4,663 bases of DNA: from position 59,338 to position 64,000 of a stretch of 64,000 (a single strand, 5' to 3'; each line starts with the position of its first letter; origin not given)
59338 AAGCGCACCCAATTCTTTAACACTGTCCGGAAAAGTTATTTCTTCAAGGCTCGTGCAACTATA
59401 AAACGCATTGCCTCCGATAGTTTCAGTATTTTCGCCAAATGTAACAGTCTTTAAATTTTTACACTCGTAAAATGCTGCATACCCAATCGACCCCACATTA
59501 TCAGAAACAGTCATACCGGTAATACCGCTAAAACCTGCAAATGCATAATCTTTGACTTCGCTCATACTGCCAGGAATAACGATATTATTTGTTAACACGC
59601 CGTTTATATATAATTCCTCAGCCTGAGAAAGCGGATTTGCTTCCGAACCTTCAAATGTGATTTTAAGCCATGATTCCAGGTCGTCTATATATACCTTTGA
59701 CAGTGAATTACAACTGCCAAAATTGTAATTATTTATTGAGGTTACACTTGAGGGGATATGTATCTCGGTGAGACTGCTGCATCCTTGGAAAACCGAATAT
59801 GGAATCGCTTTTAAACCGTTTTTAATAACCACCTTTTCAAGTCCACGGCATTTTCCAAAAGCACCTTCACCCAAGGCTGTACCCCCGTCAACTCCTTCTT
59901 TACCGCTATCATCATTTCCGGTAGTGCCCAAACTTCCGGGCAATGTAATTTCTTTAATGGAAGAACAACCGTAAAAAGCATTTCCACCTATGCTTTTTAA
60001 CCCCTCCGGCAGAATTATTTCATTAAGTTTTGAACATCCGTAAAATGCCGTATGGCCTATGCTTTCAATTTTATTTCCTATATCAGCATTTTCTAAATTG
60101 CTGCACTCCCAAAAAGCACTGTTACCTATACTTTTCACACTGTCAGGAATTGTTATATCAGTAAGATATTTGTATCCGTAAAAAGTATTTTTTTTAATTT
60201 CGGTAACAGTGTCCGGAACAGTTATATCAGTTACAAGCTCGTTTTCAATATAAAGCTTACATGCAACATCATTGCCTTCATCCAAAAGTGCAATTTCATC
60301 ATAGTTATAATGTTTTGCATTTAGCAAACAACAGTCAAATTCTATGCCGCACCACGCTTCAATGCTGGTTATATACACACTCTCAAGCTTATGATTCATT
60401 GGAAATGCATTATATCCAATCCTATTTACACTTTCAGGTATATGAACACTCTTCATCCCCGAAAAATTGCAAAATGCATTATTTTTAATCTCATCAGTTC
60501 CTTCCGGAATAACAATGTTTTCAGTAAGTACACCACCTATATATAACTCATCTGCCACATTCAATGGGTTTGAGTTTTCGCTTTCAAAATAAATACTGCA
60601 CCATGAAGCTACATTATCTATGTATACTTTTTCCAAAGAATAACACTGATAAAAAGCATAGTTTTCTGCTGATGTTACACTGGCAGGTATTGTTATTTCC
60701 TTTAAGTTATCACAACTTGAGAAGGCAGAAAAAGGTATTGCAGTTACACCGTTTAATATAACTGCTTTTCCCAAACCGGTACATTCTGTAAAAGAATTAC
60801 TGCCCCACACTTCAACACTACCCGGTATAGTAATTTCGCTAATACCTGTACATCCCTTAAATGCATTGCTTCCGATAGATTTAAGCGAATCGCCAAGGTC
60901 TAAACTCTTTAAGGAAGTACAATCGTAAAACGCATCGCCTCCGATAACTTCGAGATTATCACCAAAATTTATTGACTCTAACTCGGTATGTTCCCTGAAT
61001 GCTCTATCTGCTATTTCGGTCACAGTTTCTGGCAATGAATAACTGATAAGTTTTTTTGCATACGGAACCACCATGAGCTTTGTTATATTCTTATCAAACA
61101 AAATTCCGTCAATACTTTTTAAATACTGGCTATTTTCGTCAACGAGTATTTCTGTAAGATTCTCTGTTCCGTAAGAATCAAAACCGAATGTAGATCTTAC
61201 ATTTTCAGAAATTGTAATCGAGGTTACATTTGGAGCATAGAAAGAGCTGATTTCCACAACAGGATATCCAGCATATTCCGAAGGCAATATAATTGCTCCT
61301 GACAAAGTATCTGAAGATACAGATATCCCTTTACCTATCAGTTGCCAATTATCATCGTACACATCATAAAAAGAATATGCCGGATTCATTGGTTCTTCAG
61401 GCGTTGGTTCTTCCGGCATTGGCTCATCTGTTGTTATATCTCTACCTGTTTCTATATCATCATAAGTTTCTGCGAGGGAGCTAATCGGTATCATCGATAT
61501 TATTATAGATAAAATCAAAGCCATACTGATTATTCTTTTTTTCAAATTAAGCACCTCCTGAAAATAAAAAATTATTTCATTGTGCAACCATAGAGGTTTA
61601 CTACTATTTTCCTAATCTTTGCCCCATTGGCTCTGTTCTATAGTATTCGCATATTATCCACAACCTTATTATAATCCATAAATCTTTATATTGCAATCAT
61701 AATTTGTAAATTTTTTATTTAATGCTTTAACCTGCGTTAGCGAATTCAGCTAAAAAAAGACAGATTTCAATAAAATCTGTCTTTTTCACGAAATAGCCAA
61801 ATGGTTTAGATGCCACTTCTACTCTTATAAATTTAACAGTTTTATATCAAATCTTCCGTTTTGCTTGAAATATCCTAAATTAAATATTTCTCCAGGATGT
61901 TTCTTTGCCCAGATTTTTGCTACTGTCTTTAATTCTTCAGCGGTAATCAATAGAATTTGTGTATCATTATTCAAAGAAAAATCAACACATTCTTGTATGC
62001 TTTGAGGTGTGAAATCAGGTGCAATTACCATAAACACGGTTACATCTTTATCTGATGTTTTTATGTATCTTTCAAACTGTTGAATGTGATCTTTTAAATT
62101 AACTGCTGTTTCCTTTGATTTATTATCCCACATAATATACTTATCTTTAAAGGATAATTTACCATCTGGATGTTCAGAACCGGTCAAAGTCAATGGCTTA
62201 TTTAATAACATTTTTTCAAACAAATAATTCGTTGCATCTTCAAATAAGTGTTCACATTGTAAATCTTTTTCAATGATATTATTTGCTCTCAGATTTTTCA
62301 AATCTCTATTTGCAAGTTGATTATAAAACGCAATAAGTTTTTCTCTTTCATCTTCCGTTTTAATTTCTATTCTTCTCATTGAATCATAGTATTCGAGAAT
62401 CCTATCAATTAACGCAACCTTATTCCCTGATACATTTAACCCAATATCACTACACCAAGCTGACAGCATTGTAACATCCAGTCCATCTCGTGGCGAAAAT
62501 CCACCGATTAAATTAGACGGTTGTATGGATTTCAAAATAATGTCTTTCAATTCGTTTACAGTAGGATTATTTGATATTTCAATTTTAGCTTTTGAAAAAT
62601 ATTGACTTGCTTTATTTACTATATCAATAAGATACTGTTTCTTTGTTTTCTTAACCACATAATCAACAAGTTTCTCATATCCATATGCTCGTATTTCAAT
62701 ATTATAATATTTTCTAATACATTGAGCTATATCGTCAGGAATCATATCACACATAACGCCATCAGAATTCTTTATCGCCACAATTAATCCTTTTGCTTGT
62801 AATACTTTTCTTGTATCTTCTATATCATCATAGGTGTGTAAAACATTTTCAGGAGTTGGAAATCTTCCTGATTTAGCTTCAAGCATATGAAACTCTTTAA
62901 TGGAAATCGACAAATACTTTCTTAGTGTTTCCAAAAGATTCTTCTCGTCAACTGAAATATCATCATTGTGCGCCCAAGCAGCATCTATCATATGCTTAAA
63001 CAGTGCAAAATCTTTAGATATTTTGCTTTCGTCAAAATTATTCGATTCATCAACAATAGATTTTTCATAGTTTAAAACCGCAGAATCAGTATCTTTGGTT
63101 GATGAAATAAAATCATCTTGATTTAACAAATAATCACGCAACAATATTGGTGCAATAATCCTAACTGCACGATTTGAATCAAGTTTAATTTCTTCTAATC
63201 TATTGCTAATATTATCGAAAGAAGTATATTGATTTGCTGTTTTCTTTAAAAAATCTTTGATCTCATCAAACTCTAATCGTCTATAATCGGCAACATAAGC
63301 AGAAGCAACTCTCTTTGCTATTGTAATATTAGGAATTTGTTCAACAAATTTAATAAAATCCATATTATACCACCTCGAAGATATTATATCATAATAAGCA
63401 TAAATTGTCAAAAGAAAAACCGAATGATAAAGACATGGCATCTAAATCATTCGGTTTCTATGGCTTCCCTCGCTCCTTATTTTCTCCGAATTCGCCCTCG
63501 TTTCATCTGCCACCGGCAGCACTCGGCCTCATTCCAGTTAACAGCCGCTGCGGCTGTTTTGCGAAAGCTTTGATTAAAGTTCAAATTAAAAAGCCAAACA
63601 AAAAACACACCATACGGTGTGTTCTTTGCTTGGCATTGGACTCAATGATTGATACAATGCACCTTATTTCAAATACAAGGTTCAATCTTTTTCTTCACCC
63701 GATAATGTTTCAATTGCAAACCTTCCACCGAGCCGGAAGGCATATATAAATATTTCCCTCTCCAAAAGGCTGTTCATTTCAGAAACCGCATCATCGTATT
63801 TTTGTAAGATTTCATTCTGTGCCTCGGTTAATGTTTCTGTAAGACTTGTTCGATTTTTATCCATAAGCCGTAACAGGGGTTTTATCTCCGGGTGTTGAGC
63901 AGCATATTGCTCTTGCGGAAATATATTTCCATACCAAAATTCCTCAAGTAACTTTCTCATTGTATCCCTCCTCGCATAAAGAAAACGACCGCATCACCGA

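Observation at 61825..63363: AT-rich orphan gene: SAP/HeH motif plus C-terminal PD-(D/E)xK nuclease signature, a candidate single-gene defence nuclease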

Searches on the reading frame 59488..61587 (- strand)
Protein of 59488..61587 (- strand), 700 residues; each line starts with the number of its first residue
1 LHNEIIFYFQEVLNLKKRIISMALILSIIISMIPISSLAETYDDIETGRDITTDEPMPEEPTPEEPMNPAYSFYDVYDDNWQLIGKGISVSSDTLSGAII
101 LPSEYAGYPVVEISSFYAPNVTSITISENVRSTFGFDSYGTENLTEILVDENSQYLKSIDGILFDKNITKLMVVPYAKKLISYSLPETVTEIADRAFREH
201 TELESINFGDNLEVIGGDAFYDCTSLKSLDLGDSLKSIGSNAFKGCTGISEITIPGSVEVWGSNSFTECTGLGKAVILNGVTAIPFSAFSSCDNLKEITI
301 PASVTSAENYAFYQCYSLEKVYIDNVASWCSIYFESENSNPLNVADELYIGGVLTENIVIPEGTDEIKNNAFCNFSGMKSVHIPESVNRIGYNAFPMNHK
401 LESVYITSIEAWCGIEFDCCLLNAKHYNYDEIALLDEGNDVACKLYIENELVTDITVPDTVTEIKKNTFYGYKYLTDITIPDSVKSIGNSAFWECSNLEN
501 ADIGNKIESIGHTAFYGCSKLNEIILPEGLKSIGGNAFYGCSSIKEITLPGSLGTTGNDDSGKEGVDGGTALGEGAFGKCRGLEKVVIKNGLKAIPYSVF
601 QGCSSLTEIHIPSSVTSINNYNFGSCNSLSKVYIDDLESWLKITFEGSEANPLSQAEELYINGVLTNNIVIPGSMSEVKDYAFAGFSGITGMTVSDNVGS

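Call 79: find_homologous_proteins(query=window:59488-61587:-, max_evalue=1e-30)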
Query window:59488-61587:- (700 aa): 3752 proteins with E <= 1e-30 among 8000 candidates; the best 120 are listed.
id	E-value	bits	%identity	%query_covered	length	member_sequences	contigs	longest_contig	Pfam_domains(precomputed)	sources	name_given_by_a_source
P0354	1.0e-174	601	31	72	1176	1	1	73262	PF13306.13,PF00404.25,PF13855.13,PF23952.2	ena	-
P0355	2.3e-166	573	35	74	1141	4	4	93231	PF13306.13,PF05725.19,PF12799.14,PF13855.13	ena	-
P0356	1.9e-159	551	29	77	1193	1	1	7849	PF13306.13,PF13855.13,PF23952.2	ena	-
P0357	1.4e-146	508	33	77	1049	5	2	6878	PF13306.13,PF05725.19,PF13855.13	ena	-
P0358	6.4e-143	496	27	83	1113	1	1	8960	PF13306.13,PF05725.19,PF12799.14,PF13855.13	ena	-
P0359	4.7e-142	493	30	78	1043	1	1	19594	PF13306.13,PF05725.19,PF02368.25,PF13855.13,PF23952.2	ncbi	-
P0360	8.0e-140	486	30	74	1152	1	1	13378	PF13306.13,PF00404.25,PF12799.14,PF13855.13,PF23952.2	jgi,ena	-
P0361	1.6e-139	485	33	74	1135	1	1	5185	PF13306.13,PF12799.14,PF13855.13,PF23952.2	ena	-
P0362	2.5e-139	484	36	62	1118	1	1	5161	PF13306.13,PF12799.14,PF13855.13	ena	-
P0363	8.2e-139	482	29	83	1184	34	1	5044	PF13306.13,PF13855.13,PF23952.2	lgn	-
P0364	1.1e-138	482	33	69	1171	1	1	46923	PF13306.13,PF00404.25,PF12799.14,PF13855.13,PF23952.2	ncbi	-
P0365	6.3e-137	476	33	84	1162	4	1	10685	PF13306.13,PF00404.25,PF13855.13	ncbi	-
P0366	6.3e-137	476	31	74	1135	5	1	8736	PF13306.13,PF13855.13,PF23952.2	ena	-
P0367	6.3e-131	456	36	64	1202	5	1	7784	PF13306.13,PF12799.14,PF13855.13,PF23952.2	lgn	-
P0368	2.4e-130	454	33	60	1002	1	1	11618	PF13306.13,PF13855.13,PF23952.2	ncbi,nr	ncbi:MAG: leucine-rich repeat protein, partial [Muribaculaceae bacterium]|nr:leucine-rich repeat pro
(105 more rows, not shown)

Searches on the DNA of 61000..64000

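Call 52: search_rna_families(source=window, start=61000, end=64000, threshold=evalue, max_evalue=1)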
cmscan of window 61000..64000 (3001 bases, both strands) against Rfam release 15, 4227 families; matches with E-value up to 1: 2.
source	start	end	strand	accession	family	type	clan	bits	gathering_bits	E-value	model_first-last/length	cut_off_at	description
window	61744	61793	-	RF00979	mir-553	Gene; miRNA;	-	24.4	82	0.15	1-62/62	no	mir-553 microRNA precursor family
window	63600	63689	-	RF02427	SpF10_sRNA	Gene; sRNA;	-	22.7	60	0.36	1-57/57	no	Streptococcus sRNA SpF10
